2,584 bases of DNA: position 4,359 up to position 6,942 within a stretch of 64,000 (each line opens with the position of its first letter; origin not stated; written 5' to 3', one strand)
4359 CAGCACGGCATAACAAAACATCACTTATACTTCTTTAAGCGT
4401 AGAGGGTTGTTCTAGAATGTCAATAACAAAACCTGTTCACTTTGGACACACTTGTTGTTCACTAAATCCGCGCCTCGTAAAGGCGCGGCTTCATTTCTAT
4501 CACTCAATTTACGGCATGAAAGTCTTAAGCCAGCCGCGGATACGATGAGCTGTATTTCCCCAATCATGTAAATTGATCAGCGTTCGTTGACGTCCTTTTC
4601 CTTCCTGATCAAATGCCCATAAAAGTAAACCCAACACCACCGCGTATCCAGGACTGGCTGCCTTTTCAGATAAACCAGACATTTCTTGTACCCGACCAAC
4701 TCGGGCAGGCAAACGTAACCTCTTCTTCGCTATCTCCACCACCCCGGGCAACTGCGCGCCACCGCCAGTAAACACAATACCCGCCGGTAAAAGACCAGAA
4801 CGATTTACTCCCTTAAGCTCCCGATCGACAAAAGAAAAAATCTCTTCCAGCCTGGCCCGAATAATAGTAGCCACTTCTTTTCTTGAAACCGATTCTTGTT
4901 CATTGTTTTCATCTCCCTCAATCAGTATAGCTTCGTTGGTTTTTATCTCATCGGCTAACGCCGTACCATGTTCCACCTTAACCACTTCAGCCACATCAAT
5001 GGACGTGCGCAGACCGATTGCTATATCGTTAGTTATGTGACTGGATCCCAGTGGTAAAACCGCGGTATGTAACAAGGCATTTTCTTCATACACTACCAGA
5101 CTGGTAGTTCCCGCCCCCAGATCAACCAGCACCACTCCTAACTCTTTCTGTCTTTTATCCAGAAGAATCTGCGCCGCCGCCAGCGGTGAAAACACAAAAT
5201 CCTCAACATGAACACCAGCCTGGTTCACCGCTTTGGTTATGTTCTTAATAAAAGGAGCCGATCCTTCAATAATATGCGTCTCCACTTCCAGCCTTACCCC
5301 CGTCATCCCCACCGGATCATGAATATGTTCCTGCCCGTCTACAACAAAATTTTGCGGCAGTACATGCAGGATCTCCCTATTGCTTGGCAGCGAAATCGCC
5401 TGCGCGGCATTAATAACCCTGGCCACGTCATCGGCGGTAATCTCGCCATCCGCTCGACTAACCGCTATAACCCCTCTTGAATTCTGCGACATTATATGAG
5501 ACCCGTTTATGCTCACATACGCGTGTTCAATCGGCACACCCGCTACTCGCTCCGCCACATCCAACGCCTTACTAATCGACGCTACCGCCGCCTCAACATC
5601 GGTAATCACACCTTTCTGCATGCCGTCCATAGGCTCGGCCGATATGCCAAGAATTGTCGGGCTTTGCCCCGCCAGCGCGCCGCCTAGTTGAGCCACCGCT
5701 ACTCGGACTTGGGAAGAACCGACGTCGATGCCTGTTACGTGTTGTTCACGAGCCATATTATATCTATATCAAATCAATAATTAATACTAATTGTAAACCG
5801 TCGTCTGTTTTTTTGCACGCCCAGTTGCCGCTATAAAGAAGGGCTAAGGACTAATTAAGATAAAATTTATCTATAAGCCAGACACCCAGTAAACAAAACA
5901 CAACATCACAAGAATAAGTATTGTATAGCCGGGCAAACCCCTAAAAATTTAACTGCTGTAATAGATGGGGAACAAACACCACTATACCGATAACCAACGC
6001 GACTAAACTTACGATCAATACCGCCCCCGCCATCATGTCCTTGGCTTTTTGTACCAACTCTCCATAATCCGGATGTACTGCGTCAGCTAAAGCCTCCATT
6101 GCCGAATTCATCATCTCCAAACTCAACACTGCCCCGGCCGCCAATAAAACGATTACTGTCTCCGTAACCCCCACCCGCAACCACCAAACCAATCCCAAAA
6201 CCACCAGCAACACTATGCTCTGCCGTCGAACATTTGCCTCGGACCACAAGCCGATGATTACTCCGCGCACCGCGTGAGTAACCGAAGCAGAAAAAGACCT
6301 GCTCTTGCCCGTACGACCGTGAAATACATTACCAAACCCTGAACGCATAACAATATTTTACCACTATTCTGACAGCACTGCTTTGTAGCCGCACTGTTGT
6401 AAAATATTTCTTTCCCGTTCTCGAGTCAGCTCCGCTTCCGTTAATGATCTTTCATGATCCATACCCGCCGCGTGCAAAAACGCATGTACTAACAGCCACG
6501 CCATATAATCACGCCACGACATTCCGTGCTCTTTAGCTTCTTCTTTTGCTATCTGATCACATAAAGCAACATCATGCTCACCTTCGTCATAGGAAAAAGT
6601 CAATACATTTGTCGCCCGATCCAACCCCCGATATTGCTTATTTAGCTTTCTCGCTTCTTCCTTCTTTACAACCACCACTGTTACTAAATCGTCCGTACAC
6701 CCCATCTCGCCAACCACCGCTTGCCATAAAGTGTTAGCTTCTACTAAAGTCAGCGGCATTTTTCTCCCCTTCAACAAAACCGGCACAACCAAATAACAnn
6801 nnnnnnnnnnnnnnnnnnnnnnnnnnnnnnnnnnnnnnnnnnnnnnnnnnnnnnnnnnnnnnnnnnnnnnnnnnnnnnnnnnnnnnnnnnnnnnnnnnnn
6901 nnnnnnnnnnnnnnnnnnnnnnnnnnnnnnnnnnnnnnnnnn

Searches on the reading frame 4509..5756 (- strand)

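Call 77: search_protein_families(library=pfam, proteins=[window:4509-5756:-], max_evalue=0.00001)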
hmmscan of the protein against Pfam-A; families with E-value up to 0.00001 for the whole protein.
window:4509-5756:- (415 aa): 4 families
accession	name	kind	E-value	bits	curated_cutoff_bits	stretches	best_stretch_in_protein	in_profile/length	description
PF14450.12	FtsA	-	5.7e-39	133.8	31.8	1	209-376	1-127/127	Cell division protein FtsA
PF02491.25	SHS2_FTSA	-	2.4e-32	111.6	25.4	1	85-163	1-78/79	SHS2 domain inserted in FTSA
PF06723.19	MreB_Mbl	-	6.5e-08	32.2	27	1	175-354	114-304/327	MreB/Mbl protein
PF11104.14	PilM_2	-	6.2e-06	25.8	27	0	184-263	157-237/340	Type IV pilus assembly protein PilM;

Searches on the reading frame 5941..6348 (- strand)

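Call 77: search_protein_families(library=pfam, proteins=[window:5941-6348:-], max_evalue=0.00001)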
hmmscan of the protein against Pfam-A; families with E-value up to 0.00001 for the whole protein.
window:5941-6348:- (135 aa): 1 family
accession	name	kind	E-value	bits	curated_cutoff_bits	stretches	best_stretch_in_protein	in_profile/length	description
PF01219.24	DAGK_prokar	-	4.7e-26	91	22.3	1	25-125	2-102/102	Prokaryotic diacylglycerol kinase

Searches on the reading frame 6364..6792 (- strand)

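Call 77: search_protein_families(library=pfam, proteins=[window:6364-6792:-], max_evalue=0.00001)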
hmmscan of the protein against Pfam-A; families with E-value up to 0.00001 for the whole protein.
window:6364-6792:- (142 aa): 1 family
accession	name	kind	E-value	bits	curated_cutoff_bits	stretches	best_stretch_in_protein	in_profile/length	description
PF02130.23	YbeY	-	1.1e-23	84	25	1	23-133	15-128/129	Endoribonuclease YbeY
